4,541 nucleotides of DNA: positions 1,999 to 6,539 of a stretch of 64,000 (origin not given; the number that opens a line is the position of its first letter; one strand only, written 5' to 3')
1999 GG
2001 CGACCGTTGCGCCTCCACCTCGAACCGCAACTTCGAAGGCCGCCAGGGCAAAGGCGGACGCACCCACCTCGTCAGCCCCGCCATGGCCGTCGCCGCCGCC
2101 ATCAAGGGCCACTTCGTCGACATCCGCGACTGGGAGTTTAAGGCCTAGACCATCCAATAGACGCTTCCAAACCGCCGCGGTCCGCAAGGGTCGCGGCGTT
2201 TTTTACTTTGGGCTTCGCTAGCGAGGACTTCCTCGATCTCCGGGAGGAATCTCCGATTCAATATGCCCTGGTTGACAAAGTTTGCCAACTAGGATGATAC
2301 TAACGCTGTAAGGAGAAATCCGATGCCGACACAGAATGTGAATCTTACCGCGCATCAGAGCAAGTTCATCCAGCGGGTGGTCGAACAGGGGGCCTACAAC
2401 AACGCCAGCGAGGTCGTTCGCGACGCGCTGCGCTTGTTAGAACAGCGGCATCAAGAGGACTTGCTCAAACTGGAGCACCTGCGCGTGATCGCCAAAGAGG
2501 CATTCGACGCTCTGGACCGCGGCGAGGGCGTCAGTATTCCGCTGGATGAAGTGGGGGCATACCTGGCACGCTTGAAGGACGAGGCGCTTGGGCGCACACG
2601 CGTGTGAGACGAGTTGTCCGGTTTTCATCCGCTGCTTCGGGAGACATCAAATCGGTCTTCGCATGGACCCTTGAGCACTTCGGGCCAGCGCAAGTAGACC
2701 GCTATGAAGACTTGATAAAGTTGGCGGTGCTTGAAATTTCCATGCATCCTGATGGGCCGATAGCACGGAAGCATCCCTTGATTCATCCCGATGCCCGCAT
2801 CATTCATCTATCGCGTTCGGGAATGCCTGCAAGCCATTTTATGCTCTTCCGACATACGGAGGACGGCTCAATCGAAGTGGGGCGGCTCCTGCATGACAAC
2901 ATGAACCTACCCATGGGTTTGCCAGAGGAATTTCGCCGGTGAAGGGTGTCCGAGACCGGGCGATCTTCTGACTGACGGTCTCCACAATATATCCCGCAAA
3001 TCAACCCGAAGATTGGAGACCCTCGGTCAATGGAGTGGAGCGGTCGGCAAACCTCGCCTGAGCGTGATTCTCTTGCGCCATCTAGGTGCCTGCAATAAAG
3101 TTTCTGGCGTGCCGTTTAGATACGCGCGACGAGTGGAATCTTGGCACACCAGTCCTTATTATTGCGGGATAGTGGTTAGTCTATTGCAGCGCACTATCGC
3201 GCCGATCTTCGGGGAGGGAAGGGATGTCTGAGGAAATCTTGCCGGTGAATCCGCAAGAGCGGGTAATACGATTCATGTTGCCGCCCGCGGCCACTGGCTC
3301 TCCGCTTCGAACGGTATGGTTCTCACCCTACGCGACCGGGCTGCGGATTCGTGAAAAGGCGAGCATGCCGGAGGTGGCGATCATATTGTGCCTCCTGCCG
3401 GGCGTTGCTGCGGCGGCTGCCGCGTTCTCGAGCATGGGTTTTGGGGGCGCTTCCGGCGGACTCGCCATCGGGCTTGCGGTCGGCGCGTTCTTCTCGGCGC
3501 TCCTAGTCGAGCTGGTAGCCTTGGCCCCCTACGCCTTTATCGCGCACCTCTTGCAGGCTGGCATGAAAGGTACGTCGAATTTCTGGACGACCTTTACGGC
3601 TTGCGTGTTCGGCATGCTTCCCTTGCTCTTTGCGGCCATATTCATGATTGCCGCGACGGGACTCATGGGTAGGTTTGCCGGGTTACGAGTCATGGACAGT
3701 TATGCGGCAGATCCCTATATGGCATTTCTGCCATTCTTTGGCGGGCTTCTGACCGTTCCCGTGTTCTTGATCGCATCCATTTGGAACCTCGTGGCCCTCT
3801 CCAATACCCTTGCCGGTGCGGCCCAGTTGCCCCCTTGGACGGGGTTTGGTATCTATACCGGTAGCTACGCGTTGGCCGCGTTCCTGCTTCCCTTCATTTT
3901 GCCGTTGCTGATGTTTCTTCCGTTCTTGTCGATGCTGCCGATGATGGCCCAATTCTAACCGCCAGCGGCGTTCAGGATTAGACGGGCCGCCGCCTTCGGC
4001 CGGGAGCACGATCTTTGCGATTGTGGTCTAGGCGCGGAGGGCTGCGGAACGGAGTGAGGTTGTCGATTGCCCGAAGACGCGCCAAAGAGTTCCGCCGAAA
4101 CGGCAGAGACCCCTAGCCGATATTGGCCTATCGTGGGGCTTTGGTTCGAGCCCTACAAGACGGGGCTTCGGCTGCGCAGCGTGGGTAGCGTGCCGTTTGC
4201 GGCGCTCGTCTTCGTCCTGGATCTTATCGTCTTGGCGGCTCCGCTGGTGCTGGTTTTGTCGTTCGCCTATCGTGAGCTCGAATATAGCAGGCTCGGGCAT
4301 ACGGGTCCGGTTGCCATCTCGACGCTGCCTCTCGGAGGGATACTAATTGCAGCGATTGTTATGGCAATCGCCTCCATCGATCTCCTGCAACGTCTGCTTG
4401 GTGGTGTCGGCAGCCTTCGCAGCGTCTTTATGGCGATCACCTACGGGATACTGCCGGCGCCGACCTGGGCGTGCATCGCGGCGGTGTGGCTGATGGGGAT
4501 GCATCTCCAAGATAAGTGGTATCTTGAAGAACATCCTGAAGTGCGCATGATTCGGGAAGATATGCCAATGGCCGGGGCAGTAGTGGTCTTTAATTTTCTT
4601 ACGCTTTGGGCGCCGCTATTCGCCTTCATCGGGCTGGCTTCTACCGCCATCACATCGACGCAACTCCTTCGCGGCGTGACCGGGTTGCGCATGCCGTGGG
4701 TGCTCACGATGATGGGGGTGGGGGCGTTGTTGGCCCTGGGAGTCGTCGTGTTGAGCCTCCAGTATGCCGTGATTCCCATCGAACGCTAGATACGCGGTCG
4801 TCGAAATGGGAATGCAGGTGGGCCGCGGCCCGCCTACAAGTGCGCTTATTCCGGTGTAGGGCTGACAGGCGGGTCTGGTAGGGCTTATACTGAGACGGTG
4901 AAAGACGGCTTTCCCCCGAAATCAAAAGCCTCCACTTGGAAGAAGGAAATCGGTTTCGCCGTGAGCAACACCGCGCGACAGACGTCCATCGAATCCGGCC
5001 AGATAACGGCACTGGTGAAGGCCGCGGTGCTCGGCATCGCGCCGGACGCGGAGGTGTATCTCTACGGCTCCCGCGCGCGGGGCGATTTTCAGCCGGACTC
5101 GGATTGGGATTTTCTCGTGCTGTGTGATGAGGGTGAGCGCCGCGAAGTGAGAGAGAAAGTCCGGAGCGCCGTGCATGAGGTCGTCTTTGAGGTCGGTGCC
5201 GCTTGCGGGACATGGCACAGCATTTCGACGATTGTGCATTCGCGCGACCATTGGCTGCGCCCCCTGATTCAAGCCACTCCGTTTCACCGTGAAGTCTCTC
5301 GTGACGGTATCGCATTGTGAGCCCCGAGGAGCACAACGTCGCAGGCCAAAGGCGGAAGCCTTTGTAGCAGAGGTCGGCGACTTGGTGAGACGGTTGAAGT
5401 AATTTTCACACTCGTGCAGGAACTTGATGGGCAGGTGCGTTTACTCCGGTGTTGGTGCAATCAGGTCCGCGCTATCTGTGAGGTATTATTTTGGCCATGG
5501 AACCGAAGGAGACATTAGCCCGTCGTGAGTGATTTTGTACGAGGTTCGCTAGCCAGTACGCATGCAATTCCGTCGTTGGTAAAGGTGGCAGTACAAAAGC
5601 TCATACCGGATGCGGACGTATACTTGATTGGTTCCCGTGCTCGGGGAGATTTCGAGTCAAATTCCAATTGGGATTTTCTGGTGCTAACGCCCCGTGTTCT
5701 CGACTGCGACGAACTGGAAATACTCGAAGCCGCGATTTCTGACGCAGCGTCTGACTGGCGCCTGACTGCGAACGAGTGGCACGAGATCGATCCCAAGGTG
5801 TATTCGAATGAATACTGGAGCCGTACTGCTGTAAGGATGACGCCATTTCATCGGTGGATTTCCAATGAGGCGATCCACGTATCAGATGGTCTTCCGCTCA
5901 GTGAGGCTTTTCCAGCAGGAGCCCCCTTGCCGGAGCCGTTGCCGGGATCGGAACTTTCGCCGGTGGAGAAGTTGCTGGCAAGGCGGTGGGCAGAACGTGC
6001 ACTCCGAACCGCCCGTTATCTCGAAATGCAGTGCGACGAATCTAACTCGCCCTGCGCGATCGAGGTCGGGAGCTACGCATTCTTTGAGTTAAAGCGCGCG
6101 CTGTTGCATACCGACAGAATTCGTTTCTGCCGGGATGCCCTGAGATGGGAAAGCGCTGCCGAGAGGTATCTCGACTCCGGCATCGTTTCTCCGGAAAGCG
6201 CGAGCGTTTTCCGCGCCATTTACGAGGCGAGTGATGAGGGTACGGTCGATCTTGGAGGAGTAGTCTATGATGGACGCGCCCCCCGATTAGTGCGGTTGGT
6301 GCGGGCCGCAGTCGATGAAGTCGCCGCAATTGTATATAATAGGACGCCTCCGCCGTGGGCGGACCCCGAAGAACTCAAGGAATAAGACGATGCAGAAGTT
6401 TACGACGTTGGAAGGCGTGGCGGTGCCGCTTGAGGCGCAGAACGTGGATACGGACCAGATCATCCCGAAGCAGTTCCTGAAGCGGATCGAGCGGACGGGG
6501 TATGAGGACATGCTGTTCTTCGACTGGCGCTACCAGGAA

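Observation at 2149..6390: A ~4.2 kb lower-GC accessory island is inserted inside the leuC-leuD operon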

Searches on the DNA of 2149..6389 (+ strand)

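Call 68: search_dna_similar(query=window:2149-6389:+, collection=plasmids, mode=distant, max_rows=8)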
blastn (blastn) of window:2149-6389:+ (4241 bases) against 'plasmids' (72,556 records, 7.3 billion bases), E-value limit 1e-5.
Records with a match: 2; places in all: 2; records where one place covers at least 80% of the query: 0.
Best place of each record, by identity: 80-90% 1; 60-80% 1.
By first word of the organism name: Azospirillum 2.
By predicted mobility (MOB-suite, as given by PLSDB): non-mobilizable 2.
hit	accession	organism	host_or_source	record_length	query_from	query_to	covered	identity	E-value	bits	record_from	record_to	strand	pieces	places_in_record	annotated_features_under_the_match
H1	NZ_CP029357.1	Azospirillum thermophilum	cell culture,hot spring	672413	210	285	2%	80.3%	3e-8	71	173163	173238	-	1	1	type II toxin-antitoxin system ParD family antitoxin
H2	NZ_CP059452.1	Azospirillum brasilense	Prokaryotes,soil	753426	210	284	2%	79.2%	4e-6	63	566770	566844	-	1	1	type II toxin-antitoxin system ParD family antitoxin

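Call 69: search_dna_similar(query=window:2149-6389:+, collection=phages, mode=distant, max_rows=8)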
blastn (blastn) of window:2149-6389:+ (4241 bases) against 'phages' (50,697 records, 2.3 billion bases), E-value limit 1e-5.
No match.

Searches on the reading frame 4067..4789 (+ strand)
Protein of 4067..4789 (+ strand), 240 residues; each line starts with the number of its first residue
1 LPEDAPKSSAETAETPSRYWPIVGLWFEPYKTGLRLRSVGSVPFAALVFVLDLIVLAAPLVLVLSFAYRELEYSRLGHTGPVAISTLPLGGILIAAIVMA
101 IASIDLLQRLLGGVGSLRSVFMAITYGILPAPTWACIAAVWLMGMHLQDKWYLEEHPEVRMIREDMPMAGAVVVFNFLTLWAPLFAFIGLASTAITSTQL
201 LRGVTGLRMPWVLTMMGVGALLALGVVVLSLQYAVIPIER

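Call 4: search_protein_families(library=pfam, proteins=[window:4067-4789:+], max_evalue=0.01)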
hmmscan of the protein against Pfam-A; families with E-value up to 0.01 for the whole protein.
window:4067-4789:+ (240 aa): 0 families

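Call 45: find_homologous_proteins(query=window:4067-4789:+, max_evalue=0.001)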
Query window:4067-4789:+ (240 aa): 2 proteins with E <= 0.001 among 6534 candidates.
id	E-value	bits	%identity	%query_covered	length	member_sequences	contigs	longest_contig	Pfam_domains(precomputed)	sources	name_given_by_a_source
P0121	9.4e-149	511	100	100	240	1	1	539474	-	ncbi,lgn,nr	ncbi:MAG: hypothetical protein GC168_07485 [Candidatus Hydrogenedens sp.]|nr:hypothetical protein [C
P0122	5.4e-78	280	57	100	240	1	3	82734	PF04893.23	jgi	jgi:hypothetical protein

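Call 48: search_protein_families(library=padloc, proteins=[window:4067-4789:+], max_evalue=0.01)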
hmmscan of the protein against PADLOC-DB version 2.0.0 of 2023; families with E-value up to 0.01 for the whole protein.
window:4067-4789:+ (240 aa): 0 families

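Call 49: search_protein_families(library=ncbifam, proteins=[window:4067-4789:+], max_evalue=0.01)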
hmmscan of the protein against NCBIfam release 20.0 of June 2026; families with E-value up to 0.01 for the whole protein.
window:4067-4789:+ (240 aa): 0 families

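Call 52: search_protein_representatives(alignment_id=A6)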
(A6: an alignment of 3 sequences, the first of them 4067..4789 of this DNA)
Query: 3 sequences, 240 profile positions. Proteins with E-value up to 0.001 (for the whole library): 4; up to 1e-10: 2; up to 1e-30: 2. The best 4 are listed.
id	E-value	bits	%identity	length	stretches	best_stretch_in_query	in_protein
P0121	9.6e-124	427.8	-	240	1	1-240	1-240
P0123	1.2e-77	276.9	-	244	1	1-231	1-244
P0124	1.0e-06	44.7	-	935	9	17-44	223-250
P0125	6.6e-06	42.0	-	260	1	16-223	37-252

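Call 79: predict_structure(alignment_id=A6)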
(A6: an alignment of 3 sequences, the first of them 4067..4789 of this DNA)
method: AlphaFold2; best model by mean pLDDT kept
length: 240 residues; sequences in the alignment: 3
mean_pLDDT: 46.6   pTM: 0.32
mean pLDDT of the five models: 46.6, 43.5, 42.8, 42.0, 41.6
residues with pLDDT >= 90: 0; 70-90: 0; 50-70: 83; < 50: 157
segments of 3 or more residues with pLDDT < 50: 1-47, 51-59, 77-91, 113-115, 125-127, 161-175, 192-217, 220-222, 224-240
pLDDT, mean of each block of 10 residues (from residue 1): 41 35 34 36 47 49 51 48 42 52 52 49 50 53 55 59 45 50 51 47 42 49 47 38
secondary structure, 60 per line:
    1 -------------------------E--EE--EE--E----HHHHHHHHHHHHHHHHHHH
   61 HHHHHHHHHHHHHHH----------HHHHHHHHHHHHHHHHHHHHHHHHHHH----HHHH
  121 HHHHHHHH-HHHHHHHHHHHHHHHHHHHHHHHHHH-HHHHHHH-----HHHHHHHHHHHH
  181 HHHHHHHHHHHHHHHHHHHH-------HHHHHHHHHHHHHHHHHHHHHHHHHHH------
elements in order: H42-75 H86-112 H117-128 H130-155 H157-163 H169-200 H208-234
